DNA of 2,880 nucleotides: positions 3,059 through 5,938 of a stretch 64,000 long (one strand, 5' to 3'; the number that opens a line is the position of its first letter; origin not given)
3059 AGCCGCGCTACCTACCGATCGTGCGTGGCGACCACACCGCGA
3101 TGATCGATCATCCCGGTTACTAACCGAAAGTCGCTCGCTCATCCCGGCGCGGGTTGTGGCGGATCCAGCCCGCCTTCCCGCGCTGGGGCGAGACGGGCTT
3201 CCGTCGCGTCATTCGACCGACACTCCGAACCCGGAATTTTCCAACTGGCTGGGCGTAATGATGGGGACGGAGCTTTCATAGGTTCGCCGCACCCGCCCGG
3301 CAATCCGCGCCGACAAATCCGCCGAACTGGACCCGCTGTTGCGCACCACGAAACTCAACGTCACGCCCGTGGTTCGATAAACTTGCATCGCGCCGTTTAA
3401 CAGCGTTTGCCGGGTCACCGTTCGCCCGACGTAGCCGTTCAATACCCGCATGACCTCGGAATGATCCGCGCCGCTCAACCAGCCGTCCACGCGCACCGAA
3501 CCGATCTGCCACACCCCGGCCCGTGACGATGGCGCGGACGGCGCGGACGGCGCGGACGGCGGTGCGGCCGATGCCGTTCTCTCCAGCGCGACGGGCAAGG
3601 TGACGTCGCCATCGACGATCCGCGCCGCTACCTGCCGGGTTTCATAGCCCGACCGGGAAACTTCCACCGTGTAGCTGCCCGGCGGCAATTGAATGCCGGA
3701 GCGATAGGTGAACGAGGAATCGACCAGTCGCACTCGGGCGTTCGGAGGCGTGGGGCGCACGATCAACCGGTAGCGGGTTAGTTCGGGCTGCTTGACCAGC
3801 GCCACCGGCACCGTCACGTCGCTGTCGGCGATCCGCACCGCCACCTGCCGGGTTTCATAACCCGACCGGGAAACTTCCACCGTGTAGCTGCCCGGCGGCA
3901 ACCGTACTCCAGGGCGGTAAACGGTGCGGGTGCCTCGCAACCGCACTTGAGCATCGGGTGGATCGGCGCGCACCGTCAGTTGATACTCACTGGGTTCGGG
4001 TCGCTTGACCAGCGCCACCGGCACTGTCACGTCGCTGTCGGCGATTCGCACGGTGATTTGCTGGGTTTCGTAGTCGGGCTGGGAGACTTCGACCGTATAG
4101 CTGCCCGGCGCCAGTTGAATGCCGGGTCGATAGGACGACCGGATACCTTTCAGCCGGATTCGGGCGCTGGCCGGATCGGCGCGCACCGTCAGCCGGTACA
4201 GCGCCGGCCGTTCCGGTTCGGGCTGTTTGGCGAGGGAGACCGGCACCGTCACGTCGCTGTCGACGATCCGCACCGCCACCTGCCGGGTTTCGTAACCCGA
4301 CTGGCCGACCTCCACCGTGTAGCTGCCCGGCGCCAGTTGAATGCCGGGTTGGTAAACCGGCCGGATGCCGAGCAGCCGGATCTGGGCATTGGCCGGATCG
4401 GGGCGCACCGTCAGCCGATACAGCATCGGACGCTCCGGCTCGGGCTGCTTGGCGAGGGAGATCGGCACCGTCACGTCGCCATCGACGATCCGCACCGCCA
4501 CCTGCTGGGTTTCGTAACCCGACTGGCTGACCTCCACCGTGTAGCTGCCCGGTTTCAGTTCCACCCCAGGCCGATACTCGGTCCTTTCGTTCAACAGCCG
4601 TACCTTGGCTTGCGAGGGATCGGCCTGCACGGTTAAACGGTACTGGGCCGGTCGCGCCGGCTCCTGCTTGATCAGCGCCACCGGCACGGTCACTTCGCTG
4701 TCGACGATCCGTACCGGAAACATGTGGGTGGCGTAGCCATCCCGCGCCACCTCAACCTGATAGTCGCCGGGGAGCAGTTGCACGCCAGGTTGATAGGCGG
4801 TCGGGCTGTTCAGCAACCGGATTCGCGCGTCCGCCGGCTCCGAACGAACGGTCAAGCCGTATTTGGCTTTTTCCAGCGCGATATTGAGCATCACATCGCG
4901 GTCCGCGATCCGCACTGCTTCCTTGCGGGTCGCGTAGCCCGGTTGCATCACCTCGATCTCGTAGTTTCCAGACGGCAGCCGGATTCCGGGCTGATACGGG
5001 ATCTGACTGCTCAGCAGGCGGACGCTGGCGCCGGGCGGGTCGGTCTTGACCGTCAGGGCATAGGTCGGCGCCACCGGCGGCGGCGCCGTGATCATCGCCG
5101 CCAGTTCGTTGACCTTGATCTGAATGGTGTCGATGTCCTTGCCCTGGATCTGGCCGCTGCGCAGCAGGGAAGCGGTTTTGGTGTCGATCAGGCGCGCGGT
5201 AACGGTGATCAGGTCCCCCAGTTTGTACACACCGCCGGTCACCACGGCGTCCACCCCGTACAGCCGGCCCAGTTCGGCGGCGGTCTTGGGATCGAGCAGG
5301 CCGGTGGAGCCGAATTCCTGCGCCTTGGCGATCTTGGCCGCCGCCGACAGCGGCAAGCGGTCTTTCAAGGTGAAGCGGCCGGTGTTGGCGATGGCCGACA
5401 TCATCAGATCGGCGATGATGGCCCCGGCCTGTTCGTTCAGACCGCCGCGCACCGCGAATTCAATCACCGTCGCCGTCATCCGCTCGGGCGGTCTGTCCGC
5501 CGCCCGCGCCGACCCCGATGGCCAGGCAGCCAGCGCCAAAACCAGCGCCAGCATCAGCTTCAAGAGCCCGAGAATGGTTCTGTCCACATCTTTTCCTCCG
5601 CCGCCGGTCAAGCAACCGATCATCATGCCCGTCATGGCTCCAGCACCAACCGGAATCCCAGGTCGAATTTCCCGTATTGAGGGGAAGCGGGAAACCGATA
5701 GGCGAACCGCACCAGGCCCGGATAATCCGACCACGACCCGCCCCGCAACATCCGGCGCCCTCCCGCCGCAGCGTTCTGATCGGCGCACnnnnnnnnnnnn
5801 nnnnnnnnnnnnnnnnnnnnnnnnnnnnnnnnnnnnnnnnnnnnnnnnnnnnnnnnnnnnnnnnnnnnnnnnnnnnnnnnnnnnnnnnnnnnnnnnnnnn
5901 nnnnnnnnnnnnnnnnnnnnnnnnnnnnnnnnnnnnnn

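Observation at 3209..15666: Candidate new envelope signalling system: kinase/pseudokinase-FGE pair, MCE module with a dead ATPase, TPR lipoprotein, PEGA scaffold and PP2C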

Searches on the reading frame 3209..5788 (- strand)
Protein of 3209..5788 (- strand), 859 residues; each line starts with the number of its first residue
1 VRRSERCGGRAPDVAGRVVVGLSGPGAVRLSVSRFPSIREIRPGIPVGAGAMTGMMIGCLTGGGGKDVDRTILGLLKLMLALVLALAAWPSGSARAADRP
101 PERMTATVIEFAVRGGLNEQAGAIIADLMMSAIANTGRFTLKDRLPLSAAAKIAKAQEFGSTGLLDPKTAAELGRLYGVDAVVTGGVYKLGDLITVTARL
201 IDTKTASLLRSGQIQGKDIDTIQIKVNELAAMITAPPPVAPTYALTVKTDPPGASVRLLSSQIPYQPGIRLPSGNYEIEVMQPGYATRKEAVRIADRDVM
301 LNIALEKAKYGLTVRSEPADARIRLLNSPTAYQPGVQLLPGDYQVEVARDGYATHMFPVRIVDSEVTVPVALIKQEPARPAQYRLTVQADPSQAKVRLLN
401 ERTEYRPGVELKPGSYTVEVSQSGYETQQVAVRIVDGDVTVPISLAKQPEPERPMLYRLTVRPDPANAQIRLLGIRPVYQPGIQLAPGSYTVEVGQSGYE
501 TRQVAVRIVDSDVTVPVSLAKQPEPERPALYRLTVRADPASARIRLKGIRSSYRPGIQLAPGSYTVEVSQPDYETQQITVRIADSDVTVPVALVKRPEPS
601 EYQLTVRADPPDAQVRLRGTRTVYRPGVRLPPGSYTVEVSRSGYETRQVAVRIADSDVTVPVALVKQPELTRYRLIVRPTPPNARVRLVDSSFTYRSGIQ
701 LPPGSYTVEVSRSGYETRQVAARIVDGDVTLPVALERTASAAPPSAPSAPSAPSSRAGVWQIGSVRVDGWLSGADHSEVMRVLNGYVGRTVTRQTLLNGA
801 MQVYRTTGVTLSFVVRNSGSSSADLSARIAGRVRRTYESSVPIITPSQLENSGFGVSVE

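Call 4: search_protein_families(library=pfam, proteins=[window:3209-5788:-], max_evalue=0.01)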
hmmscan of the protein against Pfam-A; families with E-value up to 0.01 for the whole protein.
window:3209-5788:- (859 aa): 20 families
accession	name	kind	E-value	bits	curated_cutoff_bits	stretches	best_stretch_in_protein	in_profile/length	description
PF08308.17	PEGA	-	8.6e-29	99.7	20.8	2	243-308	2-70/71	PEGA domain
PF13620.12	CarboxypepD_reg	-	9.3e-29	100.1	32.3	3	630-660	45-77/82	Carboxypeptidase regulatory-like domain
PF13715.12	CarbopepD_reg_2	-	1.6e-15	57.3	32.2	0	411-438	41-68/88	CarboxypepD_reg-like domain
PF20608.4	Phage_tube_C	-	9.4e-14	52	24.1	0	409-436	53-80/82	Phage tail tube protein C-terminal domain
PF07550.17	Shr-like_HID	-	3.3e-12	47.2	22.3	0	412-434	59-81/82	Heme-binding protein Shr-like, Hb-interacting domain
PF09430.16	EMC7_beta-sandw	-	5.5e-11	43.2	26.6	0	411-437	36-62/122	ER membrane protein complex subunit 7, beta-sandwich domain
PF14900.11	DUF4493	-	4e-08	33.8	27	0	376-442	23-92/226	Domain of unknown function (DUF4493)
PF17375.8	DUF5397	-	1.5e-06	28.3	26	0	571-613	21-63/64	Family of unknown function (DUF5397)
PF07495.19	Y_Y_Y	-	2.2e-06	27.9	26.6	0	699-711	33-45/65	Y_Y_Y domain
PF14344.12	DUF4397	-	3.2e-06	28.1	30.6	0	628-692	37-110/119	Domain of unknown function (DUF4397)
PF13954.11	PapC_N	-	3.8e-06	27.4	27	0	625-667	21-64/146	PapC N-terminal domain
PF03783.19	CsgG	-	4.6e-06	26.5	20.8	1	118-190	33-101/210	Curli production assembly/transport component CsgG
PF13860.13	FlgD_ig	-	2.5e-05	24.6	27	0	697-712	60-75/79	FlgD Ig-like domain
PF14347.11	DUF4399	-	5.3e-05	24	28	0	557-591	56-90/91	Domain of unknown function (DUF4399)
PF23194.1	NOMO_5th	-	0.00013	22.8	27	0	406-427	42-63/89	NOMO fifth transthyretin-like domain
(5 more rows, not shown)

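Call 54: search_protein_families(library=ncbifam, proteins=[window:3209-5635:-], max_evalue=0.001)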
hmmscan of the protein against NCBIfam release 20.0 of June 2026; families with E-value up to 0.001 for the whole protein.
window:3209-5635:- (808 aa): 1 family
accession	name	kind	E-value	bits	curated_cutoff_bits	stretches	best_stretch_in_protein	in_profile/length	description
NF005176.1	PRK06655.1-1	equivalog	0.00012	22.1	230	0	645-673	133-161/197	flagellar hook assembly protein FlgD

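Call 55: search_protein_families(library=padloc, proteins=[window:3209-5635:-], max_evalue=0.001)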
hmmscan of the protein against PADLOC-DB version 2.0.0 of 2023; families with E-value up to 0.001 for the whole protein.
window:3209-5635:- (808 aa): 0 families

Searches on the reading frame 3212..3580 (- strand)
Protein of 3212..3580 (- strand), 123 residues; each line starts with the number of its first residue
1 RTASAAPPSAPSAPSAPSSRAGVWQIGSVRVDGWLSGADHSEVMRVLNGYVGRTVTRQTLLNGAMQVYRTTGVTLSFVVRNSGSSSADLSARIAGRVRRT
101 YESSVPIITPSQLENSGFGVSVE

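Call 61: predict_structure(alignment_id=A6)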
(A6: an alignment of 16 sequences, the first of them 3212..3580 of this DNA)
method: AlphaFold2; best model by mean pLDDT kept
length: 123 residues; sequences in the alignment: 16
mean_pLDDT: 78.7   pTM: 0.67
mean pLDDT of the five models: 78.7, 78.0, 77.4, 74.1, 74.0
residues with pLDDT >= 90: 40; 70-90: 52; 50-70: 13; < 50: 18
segments of 3 or more residues with pLDDT < 50: 1-13, 15-19
pLDDT, mean of each block of 10 residues (from residue 1): 44 46 86 82 91 91 90 90 82 80 71 88 86
secondary structure, 60 per line:
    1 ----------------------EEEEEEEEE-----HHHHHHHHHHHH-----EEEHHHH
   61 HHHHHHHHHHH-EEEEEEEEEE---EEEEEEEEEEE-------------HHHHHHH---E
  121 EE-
elements in order: E23-31 H37-48 E54-56 H57-71 E73-82 E86-96 H110-116 E120-122

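Call 64: fold_search(model_id=the predicted structure, library=pdb)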
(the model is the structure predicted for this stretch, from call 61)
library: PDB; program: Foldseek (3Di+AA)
matches with E <= 10: 309; with E <= 0.001: 0
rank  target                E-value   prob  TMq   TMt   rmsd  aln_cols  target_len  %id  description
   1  3mc9_A                2.5e-02  0.99  0.44  0.34   3.0        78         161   22  POTRA1-2 of the periplasmic domain of Omp85 from Anabaena (released 2010-04-21)
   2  6t1w_A                2.5e-02  0.93  0.44  0.09  12.9       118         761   15  Structure of E. coli BamA in complex with lipoprotein RcsF (released 2020-05-13)
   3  2v9h_MODEL_1_A        3.0e-02  0.99  0.43  0.36   3.3        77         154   21  Solution Structure of an Escherichia coli YaeT tandem POTRA domain (released 2008-05-06)
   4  6wim                  3.7e-02  0.82  0.38  0.11  11.1        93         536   17  CdiB from Escherichia coli (released 2020-11-04)
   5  3mc9_B                4.2e-02  0.93  0.44  0.34   9.9       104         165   19  POTRA1-2 of the periplasmic domain of Omp85 from Anabaena (released 2010-04-21)
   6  6v05_A                4.8e-02  0.91  0.47  0.09  12.2       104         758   17  Cryo-EM structure of a substrate-engaged Bam complex (released 2020-06-10)
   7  4qky                  8.7e-02  0.96  0.45  0.14   3.7        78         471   14  Crystal Structure Analysis of the Membrane Transporter FhaC (released 2014-10-22)
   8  3mc8                  9.9e-02  0.80  0.45  0.24  11.9       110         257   17  POTRA1-3 of the periplasmic domain of Omp85 from Anabaena (released 2010-04-21)
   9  8pzu_A                1.1e-01  0.91  0.43  0.08   3.2        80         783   20  Wait Complex: BAM bound Darobactin-B and Compact SurA (released 2024-09-25)
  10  2ly3_MODEL_1_1        1.2e-01  0.92  0.46  0.60   4.5        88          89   18  Solution structure of TamA POTRA domain I (released 2014-03-12)
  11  6izs                  1.3e-01  0.96  0.48  0.64   2.7        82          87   17  Crystal structure of Haemophilus influenzae BamA POTRA4 (released 2019-10-30)
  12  7tsz_A                1.5e-01  0.89  0.44  0.11   3.1        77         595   13  BamABCDE bound to substrate EspP class 1 (released 2022-03-30)
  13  7nri_A                1.5e-01  0.85  0.42  0.08   3.4        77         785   19  Structure of the darobactin-bound E. coli BAM complex (BamABCDE) (released 2021-04-21)
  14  5ekq_A                1.8e-01  0.93  0.47  0.09   2.3        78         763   14  The structure of the BamACDE subcomplex from E. coli (released 2016-01-20)
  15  9h89_A                1.9e-01  0.87  0.43  0.09   2.9        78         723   20  BAM-hinge (LVPR) suppressor (T434A) (released 2025-10-22)
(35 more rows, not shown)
